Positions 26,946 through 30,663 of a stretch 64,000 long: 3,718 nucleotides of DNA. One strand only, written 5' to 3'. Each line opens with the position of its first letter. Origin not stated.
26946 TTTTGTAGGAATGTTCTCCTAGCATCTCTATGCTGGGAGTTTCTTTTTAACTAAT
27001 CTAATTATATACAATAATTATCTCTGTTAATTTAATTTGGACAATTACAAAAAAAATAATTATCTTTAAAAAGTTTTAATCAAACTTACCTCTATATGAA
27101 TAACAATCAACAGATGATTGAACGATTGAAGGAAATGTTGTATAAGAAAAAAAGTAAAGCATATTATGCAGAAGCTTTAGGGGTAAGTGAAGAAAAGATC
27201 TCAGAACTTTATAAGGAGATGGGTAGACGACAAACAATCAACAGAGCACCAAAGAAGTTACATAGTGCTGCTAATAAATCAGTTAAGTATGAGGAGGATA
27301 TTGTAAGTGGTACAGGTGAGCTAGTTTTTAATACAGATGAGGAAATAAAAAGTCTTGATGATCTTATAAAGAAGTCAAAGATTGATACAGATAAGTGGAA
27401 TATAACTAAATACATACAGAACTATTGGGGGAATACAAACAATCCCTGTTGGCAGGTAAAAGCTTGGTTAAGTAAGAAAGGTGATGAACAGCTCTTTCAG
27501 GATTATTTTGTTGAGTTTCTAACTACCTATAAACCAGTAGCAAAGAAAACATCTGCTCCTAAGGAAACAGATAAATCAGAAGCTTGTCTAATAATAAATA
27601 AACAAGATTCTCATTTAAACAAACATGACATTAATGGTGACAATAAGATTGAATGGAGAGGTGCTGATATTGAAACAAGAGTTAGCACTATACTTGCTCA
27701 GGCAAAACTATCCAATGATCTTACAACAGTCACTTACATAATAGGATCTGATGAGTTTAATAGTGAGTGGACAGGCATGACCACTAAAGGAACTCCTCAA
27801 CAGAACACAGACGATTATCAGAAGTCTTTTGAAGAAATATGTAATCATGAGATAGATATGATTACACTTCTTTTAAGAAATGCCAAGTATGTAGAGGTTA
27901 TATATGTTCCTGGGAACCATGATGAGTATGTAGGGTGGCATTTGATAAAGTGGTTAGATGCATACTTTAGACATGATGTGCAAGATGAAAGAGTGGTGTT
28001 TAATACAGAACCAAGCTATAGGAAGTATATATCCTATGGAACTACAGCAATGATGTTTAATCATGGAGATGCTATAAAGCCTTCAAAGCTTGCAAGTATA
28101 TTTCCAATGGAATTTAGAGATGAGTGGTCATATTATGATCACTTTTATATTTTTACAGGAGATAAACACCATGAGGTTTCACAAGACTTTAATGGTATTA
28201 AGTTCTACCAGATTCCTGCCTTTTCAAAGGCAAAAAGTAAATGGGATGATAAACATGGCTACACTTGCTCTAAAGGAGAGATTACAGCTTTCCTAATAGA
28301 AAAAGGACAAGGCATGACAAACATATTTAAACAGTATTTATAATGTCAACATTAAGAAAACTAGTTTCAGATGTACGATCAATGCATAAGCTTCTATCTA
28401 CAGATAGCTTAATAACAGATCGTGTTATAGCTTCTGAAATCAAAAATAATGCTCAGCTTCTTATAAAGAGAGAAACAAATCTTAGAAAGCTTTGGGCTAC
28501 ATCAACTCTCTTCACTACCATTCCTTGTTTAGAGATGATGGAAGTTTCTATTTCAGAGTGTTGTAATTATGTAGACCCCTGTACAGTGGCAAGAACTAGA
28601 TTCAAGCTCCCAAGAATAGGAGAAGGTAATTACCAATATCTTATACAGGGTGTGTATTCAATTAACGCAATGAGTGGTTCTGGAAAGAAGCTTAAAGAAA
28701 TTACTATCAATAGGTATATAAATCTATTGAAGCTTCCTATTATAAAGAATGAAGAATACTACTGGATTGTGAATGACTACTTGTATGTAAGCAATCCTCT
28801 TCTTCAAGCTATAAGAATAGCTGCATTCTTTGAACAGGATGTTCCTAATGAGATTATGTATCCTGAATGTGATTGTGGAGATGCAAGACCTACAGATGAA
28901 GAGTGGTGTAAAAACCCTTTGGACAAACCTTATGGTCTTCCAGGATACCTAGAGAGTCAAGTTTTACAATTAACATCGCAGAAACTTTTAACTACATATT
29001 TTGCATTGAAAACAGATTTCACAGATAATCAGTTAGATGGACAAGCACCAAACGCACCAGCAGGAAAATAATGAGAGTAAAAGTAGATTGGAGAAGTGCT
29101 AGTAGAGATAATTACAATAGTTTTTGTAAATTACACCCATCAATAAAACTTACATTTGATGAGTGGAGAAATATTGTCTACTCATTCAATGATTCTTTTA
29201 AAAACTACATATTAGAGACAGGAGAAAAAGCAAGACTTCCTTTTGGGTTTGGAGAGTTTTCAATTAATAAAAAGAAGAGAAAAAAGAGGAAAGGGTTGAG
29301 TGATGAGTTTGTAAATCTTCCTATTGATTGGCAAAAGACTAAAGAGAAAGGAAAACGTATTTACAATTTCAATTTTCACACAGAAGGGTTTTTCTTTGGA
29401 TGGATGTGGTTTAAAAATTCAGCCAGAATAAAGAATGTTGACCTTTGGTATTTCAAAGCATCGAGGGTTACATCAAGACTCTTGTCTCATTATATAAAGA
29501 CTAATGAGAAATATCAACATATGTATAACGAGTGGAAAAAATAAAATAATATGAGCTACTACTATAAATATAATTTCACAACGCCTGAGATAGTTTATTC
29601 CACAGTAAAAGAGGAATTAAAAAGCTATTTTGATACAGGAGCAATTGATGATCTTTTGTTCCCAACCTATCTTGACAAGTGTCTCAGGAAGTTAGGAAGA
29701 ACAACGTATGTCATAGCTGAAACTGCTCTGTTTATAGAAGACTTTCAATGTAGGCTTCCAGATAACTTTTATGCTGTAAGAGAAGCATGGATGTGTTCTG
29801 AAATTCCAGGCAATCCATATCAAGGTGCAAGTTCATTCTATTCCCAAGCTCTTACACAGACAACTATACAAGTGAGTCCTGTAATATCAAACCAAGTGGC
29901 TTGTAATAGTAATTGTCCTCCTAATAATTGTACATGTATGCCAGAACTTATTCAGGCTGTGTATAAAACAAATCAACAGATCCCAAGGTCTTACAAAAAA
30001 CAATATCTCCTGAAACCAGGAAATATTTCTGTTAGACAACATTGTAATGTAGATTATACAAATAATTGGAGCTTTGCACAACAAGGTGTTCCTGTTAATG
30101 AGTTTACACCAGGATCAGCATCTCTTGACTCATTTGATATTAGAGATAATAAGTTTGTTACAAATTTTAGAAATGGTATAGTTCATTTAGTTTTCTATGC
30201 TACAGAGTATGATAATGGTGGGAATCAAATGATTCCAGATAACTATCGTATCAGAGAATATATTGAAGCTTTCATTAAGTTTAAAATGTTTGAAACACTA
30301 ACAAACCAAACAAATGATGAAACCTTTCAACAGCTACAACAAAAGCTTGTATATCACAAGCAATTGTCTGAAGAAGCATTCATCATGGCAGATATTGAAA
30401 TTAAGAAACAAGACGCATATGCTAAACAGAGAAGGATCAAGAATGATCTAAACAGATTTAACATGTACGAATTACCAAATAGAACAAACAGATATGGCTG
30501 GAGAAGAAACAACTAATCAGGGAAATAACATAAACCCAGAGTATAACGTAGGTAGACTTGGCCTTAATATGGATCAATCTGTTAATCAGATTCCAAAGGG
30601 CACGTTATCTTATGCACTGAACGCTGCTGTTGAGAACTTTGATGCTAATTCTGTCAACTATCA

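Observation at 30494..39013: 2839-aa modular receptor-binding giant with poly-Thr linkers; a Cys-rich module is shared with a separate fibre gene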

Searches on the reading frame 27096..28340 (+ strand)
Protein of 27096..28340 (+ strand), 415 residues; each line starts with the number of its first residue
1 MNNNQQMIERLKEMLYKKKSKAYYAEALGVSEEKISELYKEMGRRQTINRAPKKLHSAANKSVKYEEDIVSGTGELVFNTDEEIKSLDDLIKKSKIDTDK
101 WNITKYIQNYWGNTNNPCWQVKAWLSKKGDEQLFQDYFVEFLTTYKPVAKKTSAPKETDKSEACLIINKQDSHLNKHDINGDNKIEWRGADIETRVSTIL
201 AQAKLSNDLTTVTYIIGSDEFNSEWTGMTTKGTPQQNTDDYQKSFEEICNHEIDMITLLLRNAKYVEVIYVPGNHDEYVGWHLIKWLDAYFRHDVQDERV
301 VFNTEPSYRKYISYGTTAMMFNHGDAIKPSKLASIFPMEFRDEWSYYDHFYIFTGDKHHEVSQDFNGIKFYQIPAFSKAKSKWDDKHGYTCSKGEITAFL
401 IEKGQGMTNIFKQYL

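Call 12: search_protein_families(library=pfam, proteins=[window:27096-28340:+], max_evalue=0.01)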
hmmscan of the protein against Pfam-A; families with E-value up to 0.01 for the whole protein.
window:27096-28340:+ (415 aa): 0 families

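Call 62: search_protein_families(library=phrogs, proteins=[window:27096-28340:+], max_evalue=0.001)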
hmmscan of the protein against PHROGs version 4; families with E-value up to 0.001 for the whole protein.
window:27096-28340:+ (415 aa): 4 families
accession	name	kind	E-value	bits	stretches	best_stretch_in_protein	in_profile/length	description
phrog_704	-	DNA, RNA and nucleotide metabolism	2.7e-46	159.4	1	4-409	5-380/390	DNA repair exonuclease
phrog_284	-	DNA, RNA and nucleotide metabolism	5.9e-11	42.9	1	121-406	85-385/398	exonuclease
phrog_20762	-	unknown function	5.2e-05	24.5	1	303-402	4-102/117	-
phrog_22571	-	unknown function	7.6e-05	23.9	1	320-402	1-81/92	-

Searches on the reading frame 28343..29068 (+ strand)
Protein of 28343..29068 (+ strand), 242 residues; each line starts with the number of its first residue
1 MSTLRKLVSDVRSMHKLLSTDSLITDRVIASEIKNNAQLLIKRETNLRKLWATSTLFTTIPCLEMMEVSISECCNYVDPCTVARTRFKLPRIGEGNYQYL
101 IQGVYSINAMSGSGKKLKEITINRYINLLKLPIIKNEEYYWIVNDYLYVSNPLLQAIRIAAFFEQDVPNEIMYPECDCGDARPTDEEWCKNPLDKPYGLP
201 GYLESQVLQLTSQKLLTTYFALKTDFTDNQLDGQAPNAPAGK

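Call 62: search_protein_families(library=phrogs, proteins=[window:28343-29068:+], max_evalue=0.001)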
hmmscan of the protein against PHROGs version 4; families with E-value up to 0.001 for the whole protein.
window:28343-29068:+ (242 aa): 1 family
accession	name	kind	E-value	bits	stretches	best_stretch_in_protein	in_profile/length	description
phrog_9863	-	head and packaging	1.4e-19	71.6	1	1-233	1-231/236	virion structural protein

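Call 64: search_protein_families(library=pfam, proteins=[window:28343-29068:+], max_evalue=0.1)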
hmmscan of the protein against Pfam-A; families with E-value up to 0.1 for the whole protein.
window:28343-29068:+ (242 aa): 1 family
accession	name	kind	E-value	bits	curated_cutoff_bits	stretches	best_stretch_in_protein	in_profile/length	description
PF25702.1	CrAss_Ring_2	-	1.2e-17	64.7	27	1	6-230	1-206/210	Phage tail ring protein 2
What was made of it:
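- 28343..29071 (+): Tail ring protein 2 (context). Pfam PF25702 CrAss_Ring_2, E = 1.2e-17 (call 64)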

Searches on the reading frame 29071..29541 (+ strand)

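Call 62: search_protein_families(library=phrogs, proteins=[window:29071-29541:+], max_evalue=0.001)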
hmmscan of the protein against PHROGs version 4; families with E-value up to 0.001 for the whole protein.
window:29071-29541:+ (157 aa): 1 family
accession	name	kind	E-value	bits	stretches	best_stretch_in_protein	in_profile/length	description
phrog_12177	-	unknown function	5.8e-15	56.5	1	12-149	16-161/164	-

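Call 64: search_protein_families(library=pfam, proteins=[window:29071-29541:+], max_evalue=0.1)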
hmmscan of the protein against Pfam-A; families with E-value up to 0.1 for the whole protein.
window:29071-29541:+ (157 aa): 0 families

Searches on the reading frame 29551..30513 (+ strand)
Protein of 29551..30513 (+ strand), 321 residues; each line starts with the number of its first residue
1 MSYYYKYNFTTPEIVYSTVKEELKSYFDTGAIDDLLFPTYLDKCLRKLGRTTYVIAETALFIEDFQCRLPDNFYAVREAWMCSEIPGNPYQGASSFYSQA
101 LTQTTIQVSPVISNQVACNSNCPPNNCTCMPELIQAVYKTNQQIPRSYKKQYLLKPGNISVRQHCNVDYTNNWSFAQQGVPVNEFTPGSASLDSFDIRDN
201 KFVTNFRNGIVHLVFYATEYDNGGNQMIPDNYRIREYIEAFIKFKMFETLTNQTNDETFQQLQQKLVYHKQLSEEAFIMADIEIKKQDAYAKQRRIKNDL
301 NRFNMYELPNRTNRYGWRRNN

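Call 12: search_protein_families(library=pfam, proteins=[window:29551-30513:+], max_evalue=0.01)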
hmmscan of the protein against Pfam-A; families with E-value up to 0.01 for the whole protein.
window:29551-30513:+ (321 aa): 1 family
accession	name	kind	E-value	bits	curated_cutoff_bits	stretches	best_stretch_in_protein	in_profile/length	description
PF24228.1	CrAss_Ring_1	-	4.2e-08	33.4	27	1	43-278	37-231/272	Phage tail ring protein 1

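Call 62: search_protein_families(library=phrogs, proteins=[window:29551-30513:+], max_evalue=0.001)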
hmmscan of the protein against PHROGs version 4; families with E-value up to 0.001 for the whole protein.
window:29551-30513:+ (321 aa): 1 family
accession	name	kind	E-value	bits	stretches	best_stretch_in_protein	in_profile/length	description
phrog_34036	-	head and packaging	2.6e-07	31.2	1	20-281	12-257/290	virion structural protein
